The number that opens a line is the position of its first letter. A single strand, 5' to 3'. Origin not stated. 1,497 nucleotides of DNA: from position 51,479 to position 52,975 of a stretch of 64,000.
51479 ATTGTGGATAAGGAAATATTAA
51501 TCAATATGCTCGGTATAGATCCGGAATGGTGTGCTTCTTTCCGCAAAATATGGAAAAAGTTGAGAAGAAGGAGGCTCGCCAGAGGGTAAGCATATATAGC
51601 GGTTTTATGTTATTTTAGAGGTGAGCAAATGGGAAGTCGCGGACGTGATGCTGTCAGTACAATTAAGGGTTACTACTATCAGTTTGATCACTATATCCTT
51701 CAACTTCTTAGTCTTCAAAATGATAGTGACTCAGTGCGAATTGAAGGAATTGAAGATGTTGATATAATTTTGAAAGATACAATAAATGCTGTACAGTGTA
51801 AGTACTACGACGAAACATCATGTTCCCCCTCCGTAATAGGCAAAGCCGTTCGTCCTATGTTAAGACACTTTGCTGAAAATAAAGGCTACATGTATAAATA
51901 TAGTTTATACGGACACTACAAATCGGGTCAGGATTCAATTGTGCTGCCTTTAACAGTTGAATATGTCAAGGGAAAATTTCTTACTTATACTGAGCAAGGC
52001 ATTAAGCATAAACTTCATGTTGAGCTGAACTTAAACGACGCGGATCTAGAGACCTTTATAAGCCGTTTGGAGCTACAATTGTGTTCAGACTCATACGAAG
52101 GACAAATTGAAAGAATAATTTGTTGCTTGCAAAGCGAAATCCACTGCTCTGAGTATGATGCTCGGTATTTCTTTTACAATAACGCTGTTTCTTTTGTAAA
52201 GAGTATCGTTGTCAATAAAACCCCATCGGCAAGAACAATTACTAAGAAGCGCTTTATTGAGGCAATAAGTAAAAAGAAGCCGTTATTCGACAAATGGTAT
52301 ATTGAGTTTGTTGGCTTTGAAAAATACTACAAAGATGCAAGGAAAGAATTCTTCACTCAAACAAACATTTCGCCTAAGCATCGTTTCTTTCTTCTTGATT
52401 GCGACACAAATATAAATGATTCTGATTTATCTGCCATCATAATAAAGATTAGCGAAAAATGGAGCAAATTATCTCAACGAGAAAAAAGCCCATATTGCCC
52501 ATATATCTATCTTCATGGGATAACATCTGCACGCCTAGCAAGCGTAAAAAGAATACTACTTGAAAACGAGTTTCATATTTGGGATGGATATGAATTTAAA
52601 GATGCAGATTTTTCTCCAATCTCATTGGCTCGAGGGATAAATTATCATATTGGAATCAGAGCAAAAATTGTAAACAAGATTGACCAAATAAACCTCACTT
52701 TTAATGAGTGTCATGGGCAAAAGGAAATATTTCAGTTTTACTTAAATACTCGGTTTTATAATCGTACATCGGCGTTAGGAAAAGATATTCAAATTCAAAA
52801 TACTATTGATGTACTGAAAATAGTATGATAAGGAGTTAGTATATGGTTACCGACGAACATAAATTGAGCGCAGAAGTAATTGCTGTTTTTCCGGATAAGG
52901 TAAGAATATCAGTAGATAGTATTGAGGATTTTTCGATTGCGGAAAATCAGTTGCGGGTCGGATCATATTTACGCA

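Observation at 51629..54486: Two-gene nuclease-plus-HerA ATPase module at the end of the defence cassette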

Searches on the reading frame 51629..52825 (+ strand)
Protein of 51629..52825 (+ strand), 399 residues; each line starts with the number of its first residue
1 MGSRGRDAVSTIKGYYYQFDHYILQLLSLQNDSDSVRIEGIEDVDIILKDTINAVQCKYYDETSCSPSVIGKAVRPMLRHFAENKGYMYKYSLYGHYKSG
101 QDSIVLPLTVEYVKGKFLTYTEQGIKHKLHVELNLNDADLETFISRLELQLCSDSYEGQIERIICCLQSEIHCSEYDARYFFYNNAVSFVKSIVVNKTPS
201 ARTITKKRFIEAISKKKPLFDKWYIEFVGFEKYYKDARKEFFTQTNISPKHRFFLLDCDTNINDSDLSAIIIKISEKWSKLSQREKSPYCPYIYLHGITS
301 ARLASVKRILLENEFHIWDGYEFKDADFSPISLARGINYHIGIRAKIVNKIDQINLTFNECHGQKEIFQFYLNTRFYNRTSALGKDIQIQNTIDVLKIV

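Call 3: search_protein_families(library=pfam, proteins=[window:51629-52825:+], max_evalue=0.1)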
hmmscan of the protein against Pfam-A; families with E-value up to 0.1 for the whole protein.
window:51629-52825:+ (399 aa): 1 family
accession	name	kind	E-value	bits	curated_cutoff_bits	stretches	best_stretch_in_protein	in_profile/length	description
PF09011.16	HMG_box_2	-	0.095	13.8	22.4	0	267-289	31-53/72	HMG-box domain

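Call 4: search_protein_families(library=padloc, proteins=[window:51629-52825:+], max_evalue=0.1)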
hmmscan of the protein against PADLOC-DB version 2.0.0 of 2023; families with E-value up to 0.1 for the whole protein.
window:51629-52825:+ (399 aa): 3 families
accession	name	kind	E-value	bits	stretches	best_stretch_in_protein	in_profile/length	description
PDLC02187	DUF4297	-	1.3e-136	453.8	1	5-398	3-403/404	-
PDLC03848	LmuA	-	4.4e-15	54.9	1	6-293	6-317/373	-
PDLC00153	HamA1|HamA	-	4e-05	20.6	1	8-75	8-78/541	DUF1837 domain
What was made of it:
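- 51629..52828 (+): DUF4297-family anti-phage nuclease gene (399 aa). Residues ~1-205 form the Cap4-like PD-(D/E)xK nuclease domain, with catalytic D43, Q56, K58. Residues ~206-399 form the C-terminal oligomerisation/HerA-docking domain. PADLOC PDLC02187 E=1.3e-136, profile 3-403 of 404 (call 4).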

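Call 5: search_protein_families(library=ncbifam, proteins=[window:51629-52825:+], max_evalue=0.1)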
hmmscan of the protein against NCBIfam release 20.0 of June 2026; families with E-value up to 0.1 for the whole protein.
window:51629-52825:+ (399 aa): 2 families
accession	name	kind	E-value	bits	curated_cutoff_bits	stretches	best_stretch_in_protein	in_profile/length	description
NF042945.1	DUF4297_antiphage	equivalog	2.3e-133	445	300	1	6-399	1-400/400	DUF4297 family anti-phage-associated protein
NF047488.1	Sig54regLEPBII2431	equivalog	0.056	13.8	175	0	110-160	28-78/112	LEPBI_I2431 family sigma-54 regulated protein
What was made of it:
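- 51629..52828 (+): NCBIfam NF042945, 445 bits against a cutoff of 300 (call 5).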

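Call 6: search_solved_structures(query=window:51629-52825:+, max_evalue=1, show_alignments=2)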
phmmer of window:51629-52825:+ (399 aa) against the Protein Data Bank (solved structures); distinct sequences matched with E-value up to 1: 3.
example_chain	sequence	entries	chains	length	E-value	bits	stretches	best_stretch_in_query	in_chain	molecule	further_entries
8xav_G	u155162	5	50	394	2.5e-81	277.2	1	6-398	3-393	DUF4297 | Restriction endonuclease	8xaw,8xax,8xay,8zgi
9c1m_A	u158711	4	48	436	3.7e-20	75.8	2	5-102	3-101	DUF4297 domain-containing protein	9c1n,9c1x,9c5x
8ziq_A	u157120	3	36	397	1e-16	64.5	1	6-276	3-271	DUF4297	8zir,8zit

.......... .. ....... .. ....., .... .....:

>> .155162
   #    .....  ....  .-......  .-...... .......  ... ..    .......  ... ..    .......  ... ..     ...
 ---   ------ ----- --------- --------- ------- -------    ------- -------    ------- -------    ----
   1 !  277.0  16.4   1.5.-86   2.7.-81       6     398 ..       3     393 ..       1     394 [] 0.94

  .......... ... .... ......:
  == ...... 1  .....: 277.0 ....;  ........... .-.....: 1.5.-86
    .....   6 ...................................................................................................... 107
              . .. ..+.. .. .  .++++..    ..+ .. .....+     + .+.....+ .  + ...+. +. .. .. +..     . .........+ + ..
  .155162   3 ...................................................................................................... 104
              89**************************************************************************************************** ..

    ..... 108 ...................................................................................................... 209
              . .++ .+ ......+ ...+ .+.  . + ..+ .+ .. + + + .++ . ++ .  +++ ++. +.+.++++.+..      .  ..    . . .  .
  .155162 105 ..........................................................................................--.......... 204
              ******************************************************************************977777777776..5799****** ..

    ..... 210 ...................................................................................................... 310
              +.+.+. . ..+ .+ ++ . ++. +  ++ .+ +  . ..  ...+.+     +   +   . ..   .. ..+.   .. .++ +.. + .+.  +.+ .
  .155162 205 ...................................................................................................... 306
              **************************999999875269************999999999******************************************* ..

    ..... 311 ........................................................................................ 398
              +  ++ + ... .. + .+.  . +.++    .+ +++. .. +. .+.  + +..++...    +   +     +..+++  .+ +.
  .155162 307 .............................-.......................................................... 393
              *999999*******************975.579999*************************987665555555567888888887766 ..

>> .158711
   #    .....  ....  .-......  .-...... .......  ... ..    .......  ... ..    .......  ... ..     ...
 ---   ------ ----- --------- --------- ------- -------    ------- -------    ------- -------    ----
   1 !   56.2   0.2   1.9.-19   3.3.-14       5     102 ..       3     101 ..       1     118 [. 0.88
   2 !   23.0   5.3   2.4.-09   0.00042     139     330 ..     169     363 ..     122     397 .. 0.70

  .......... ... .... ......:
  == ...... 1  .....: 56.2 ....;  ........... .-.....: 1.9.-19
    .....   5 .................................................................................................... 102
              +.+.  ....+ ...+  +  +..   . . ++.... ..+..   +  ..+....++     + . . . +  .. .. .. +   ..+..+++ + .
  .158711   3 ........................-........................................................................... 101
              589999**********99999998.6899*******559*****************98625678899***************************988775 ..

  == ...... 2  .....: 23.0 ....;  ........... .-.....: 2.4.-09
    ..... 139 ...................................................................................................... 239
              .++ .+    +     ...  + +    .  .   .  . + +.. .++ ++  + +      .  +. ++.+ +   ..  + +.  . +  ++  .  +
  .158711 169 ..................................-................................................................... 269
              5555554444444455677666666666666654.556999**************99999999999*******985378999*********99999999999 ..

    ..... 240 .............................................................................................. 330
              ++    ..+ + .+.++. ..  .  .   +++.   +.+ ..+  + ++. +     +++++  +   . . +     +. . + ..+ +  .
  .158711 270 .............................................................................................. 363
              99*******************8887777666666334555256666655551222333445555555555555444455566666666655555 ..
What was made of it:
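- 51629..52828 (+): PDB 8xav_G E=2.5e-81, residues 6-398 aligned (call 6).
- On NurA–HerA DNA repair complex: Gene 1 is not NurA (calls 3-6).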

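Call 23: find_encoding_contigs(protein=window:51629-52825:+, flank=10000, max_places=8)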
Protein window:51629-52825:+ (399 aa): 4 contigs read that carry it; 4 places shown.
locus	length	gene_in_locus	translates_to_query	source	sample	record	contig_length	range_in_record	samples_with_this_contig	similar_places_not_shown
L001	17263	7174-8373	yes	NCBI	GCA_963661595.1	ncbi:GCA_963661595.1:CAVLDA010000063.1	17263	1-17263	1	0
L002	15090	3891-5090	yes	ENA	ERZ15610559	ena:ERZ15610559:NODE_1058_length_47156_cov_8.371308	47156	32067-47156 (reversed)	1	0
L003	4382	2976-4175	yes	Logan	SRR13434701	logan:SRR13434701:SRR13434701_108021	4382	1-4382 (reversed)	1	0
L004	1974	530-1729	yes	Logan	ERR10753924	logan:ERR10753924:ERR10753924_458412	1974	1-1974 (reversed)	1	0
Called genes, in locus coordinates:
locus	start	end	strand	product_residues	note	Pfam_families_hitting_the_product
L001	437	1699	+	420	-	PF01076:Mob_Pre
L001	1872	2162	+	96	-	-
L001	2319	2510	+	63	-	-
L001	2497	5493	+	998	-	PF04313:HSDR_N (faint), PF02384:N6_Mtase, PF20473:MmeI_Mtase, PF07669:Eco57I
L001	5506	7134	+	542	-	PF02384:N6_Mtase, PF07669:Eco57I, PF22837:M_Eco57I_C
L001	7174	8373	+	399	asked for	-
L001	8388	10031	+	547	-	PF01580:FtsK_SpoIIIE (faint), PF01935:DUF87, PF05872:HerA_C (faint), PF10412:TrwB_AAD_bind (weak)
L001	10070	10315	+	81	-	-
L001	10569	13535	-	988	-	PF02901:PFL-like, PF01228:Gly_radical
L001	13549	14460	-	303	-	PF13353:Fer4_12 (weak), PF12797:Fer4_2 (faint), PF00037:Fer4 (faint), PF12837:Fer4_6 (faint), PF13237:Fer4_10 (faint), PF12838:Fer4_7 (weak), PF14697:Fer4_21 (weak), PF04055:Radical_SAM (weak), +1 more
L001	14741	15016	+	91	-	PF02583:Trns_repr_metal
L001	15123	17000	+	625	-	PF00122:E1-E2_ATPase, PF00702:Hydrolase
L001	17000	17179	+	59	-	-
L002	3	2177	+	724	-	?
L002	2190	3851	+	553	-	-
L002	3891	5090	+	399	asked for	-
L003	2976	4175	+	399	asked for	-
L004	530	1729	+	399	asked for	-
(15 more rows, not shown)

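Call 24: find_homologous_proteins(query=window:51629-52825:+, max_evalue=0.00001)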
Query window:51629-52825:+ (399 aa): 927 proteins with E <= 0.00001 among 3038 candidates; the best 120 are listed.
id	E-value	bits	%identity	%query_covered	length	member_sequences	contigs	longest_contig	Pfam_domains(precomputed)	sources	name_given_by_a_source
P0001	1.2e-268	909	100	100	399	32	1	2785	-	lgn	-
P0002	1.7e-234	796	88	100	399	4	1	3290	-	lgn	-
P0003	9.8e-177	606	65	100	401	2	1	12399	-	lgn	-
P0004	5.9e-174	597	63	100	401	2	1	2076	-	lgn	-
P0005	1.2e-173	596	65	99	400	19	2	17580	-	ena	-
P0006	9.5e-173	593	65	99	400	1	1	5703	-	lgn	-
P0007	1.7e-172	592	64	99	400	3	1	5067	-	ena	-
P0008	2.0e-172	592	63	100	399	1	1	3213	-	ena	-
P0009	5.3e-172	591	63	100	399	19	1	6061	-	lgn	-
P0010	3.1e-171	588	64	100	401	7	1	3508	-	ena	-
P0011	4.8e-171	587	64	99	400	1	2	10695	-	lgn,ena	-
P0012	1.0e-169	583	61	100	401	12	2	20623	-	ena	-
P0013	1.9e-168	579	62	99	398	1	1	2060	-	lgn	-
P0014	4.2e-168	578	61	100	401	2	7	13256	-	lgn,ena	-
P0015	6.8e-168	577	62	100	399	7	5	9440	-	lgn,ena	-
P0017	8.0e-168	577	62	100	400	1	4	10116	PF14130.13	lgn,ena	-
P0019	5.0e-167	574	61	100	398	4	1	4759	PF14130.13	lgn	-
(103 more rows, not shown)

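Call 26: find_related_loci(query=A2, collection=genome_contigs, flank=8000)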
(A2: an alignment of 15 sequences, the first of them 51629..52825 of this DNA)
Query A2 (399 aa) in genome_contigs; peptide patterns used: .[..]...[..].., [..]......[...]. (x = any residue, [..] = any of these).
220 stretches matched a pattern; 174 encode a relative of the query (tblastn E <= 1e-3); the best 80 are kept; 80 distinct loci.
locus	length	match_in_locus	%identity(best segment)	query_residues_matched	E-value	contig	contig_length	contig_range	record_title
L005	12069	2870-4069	57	1-399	1e-158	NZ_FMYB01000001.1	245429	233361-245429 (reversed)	Butyrivibrio sp. INlla16, whole genome shotgun sequence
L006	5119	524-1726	55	3-399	3e-158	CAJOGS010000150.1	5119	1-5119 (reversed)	uncultured Selenomonadaceae bacterium isolate Sheep_2_mag_89 genome assembly, contig: scaffold_16760, whole genome shotg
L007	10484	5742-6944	56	3-399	3e-154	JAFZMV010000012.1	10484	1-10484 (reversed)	MAG: Selenomonadaceae bacterium isolate RGIG7910 Water_buffalos_Reticulum.Co__c348313, whole genome shotgun sequence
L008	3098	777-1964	55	4-399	3e-157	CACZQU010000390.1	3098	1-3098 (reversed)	MAG: uncultured Lachnospiraceae bacterium isolate RUG12865 genome assembly, contig: RUG12865_asm_390, whole genome shotg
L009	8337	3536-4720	46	3-395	2e-117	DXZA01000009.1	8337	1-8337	MAG TPA_asm: Tyzzerella sp. isolate HRGM_Genome_4014 HRGM_Genome_4014_9, whole genome shotgun sequence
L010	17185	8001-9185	45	3-395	4e-115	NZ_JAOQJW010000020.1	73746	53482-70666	Dorea amylophila strain H5_25 .14207_7_37.20, whole genome shotgun sequence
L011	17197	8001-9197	44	3-399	1e-114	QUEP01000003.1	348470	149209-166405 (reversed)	Clostridium sp. OF03-18AA OF03-18AA.Scaf3, whole genome shotgun sequence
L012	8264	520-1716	41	3-399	1e-109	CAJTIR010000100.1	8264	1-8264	Lachnospiraceae bacterium isolate C77 genome assembly, contig: MGBC000254.100, whole genome shotgun sequence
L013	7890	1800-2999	43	3-399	1e-108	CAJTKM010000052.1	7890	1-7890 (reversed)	Lachnospiraceae bacterium isolate B68 genome assembly, contig: MGBC000260.52, whole genome shotgun sequence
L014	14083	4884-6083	44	1-399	5e-109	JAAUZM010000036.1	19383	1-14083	MAG: Lachnospiraceae bacterium isolate Mgla_MAG_2-bin_7 c_000000021270, whole genome shotgun sequence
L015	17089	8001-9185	44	3-395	9e-113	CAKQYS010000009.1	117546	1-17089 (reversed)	MAG: uncultured Lachnospiraceae bacterium isolate REFINED_METABAT215_TOP10_CONTIGS_1500_ASSEMBLY_K77_MERGED__Hadza_MoBio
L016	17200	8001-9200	42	3-399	3e-103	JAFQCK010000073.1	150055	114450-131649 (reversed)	MAG: Lachnospiraceae bacterium isolate RGIG1692 Goat_Cecum-2__c304630, whole genome shotgun sequence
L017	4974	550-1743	42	3-399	3e-103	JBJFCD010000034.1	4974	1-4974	MAG: Lachnospiraceae bacterium isolate PUUB24_bin.042 NODE_14022_length_4974_cov_18.514129, whole genome shotgun sequenc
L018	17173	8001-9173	45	4-390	3e-102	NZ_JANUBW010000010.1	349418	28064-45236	Niastella sp. OAS944 Ga0395978_10, whole genome shotgun sequence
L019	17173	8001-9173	43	4-390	2e-101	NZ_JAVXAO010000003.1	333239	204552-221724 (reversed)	MAG: Clostridium sp. isolate CGS5Y2-bin27 NODE_11_length_333239_cov_69.819403, whole genome shotgun sequence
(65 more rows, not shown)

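Call 35: search_protein_families(library=pfam, alignment_id=A3, max_evalue=0.0001)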
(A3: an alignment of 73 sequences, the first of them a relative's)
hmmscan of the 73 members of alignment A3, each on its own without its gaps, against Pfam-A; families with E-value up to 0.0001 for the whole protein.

A. member 1, L005:2157-2852:+ (232 aa): 1 family
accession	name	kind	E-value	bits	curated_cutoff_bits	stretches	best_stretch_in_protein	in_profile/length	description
PF13707.11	RloB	-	4.6e-40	138.3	31.5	1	26-219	1-195/195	RloB-like protein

B. families by the number of members that match (of 73 scanned): 85 families (the first 25 are shown)
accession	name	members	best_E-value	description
PF22837.1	M_Eco57I_C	7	2.2e-41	Type II methyltransferase M.Eco57I, C-terminal domain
PF02384.22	N6_Mtase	7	4.5e-21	N-6 DNA Methylase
PF07669.17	Eco57I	7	9.7e-18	Eco57I restriction-modification methylase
PF20473.4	MmeI_Mtase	7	6.2e-06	MmeI, DNA-methyltransferase domain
PF13707.11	RloB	4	4.6e-40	RloB-like protein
PF00145.23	DNA_methylase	2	3.3e-74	C-5 cytosine-specific DNA methylase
PF18135.7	Type_ISP_C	2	1.2e-72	Type ISP C-terminal specificity domain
PF03449.20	GreA_GreB_N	2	3.3e-24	Transcription elongation factor, N-terminal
PF01272.25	GreA_GreB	2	9.6e-23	Transcription elongation factor, GreA/GreB, C-term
PF02661.23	Fic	2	5.2e-18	Fic/DOC family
PF00398.26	RrnaAD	2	2.2e-05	Ribosomal RNA adenine dimethylase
PF00162.24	PGK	1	1e-159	Phosphoglycerate kinase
PF01116.26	F_bP_aldolase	1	4.6e-94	Fructose-bisphosphate aldolase class-II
PF13514.12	AAA_27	1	9.5e-67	AAA domain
PF13148.11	DUF3987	1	4e-59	Protein of unknown function (DUF3987)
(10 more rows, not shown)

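Call 36: search_protein_families(library=padloc, alignment_id=A3, max_evalue=1e-10)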
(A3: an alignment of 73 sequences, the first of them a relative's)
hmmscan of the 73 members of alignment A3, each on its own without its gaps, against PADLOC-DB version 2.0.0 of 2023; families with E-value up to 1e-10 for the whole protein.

A. member 1, L005:2157-2852:+ (232 aa): 1 family
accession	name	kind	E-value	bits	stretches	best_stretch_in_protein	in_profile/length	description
PDLC02337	AbiLii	-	3.1e-29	100.8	1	11-230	20-96/170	AbiLii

B. families by the number of members that match (of 73 scanned): 241 families (the first 25 are shown)
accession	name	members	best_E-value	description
PDLC03267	MTase_II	7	5.4e-182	Type II methyltransferase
PDLC03301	MTase_II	7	7.1e-57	Type II methyltransferase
PDLC03331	MTase_II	7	2.1e-37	Type II methyltransferase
PDLC03248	MTase_II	7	1.3e-34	Type II methyltransferase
PDLC03366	MTase_II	7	1.1e-25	Type II methyltransferase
PDLC04134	mad2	7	2.4e-25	mads_2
PDLC03222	MTase_II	7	6.2e-24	Type II methyltransferase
PDLC03226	MTase_II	7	4.8e-23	Type II methyltransferase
PDLC03227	MTase_II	7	1e-22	Type II methyltransferase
PDLC03258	MTase_II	7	2.4e-20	Type II methyltransferase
PDLC03719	oMTase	7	1.8e-19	orphan methyltransferase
PDLC03335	MTase_II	7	2.2e-19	Type II methyltransferase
PDLC03338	MTase_II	7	3.7e-18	Type II methyltransferase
PDLC03328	MTase_II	7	2.1e-17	Type II methyltransferase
PDLC03293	MTase_II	7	5.9e-17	Type II methyltransferase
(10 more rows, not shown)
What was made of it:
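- The M.Eco57I-type methylase is the single commonest upstream neighbour, at 7 of 73 (calls 35, 36). Neighbours across 73 loci are typical defence-island genes (calls 35, 36).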

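Call 37: search_solved_structures(query=A2, max_evalue=10)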
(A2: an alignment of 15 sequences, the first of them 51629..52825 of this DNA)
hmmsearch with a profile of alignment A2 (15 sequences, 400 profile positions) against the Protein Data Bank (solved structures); distinct sequences matched with E-value up to 10: 4.
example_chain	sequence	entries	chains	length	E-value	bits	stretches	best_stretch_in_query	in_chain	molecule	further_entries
8xav_G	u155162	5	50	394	5e-108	364.9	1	4-400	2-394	DUF4297 | Restriction endonuclease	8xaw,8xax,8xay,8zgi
8ziq_A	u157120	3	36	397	5.8e-27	97.9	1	5-281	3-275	DUF4297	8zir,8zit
9c1m_A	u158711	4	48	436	3.2e-23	85.6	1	4-360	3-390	DUF4297 domain-containing protein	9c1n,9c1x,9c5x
9cop_y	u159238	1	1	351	0.4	12.8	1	267-334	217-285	Regulator of V-ATPase in vacuolar membrane protein 2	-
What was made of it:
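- On CBASS Cap4 effector (Pfam PF14130 DUF4297 nuclease + SAVED sensor): A family profile against PDB sequences does not reach Cap4 (call 37).
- Closest known: Cap4-type nuclease domains. Different: Sequence profiles do not reach Cap4 itself (calls 3, 37).
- Tried and rejected: A 15-sequence family profile against all PDB sequences reached only the DUF4297 entries, not Cap4 (call 37).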

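Call 50: predict_structure(alignment_id=A4)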
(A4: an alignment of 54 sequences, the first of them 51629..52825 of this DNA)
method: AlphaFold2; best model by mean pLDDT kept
length: 399 residues; sequences in the alignment: 54
mean_pLDDT: 90.4   pTM: 0.83
mean pLDDT of the five models: 90.4, 89.7, 88.8, 88.0, 87.7
residues with pLDDT >= 90: 290; 70-90: 87; 50-70: 16; < 50: 6
segments of 3 or more residues with pLDDT < 50: 1-6
pLDDT, mean of each block of 10 residues (from residue 1): 47 87 96 93 91 93 90 96 93 94 93 96 94 97 96 92 96 90 90 92 96 74 75 90 71 95 97 93 87 97 97 95 91 91 95 95 92 88 87 93
secondary structure, 60 per line:
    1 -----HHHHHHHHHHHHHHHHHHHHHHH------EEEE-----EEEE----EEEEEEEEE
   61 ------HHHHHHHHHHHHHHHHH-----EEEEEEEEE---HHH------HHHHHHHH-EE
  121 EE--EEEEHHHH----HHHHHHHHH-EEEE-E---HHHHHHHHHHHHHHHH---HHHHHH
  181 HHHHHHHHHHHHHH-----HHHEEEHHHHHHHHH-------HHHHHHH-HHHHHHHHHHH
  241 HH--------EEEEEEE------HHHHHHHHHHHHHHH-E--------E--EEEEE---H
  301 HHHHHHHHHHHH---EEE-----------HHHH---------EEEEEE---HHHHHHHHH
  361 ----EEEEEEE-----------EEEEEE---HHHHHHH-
elements in order: H6-28 E35-38 E44-47 E52-60 H67-83 E89-97 H110-117 E119-122 E125-128 H129-132 H137-145 E147-150 H156-171 H175-194 E203-205 H206-214 H222-228 H230-242 E251-257 H264-278 E292-296 H300-312 E316-318 H330-333 E343-348 H352-360 E365-371 E383-388 H392-398
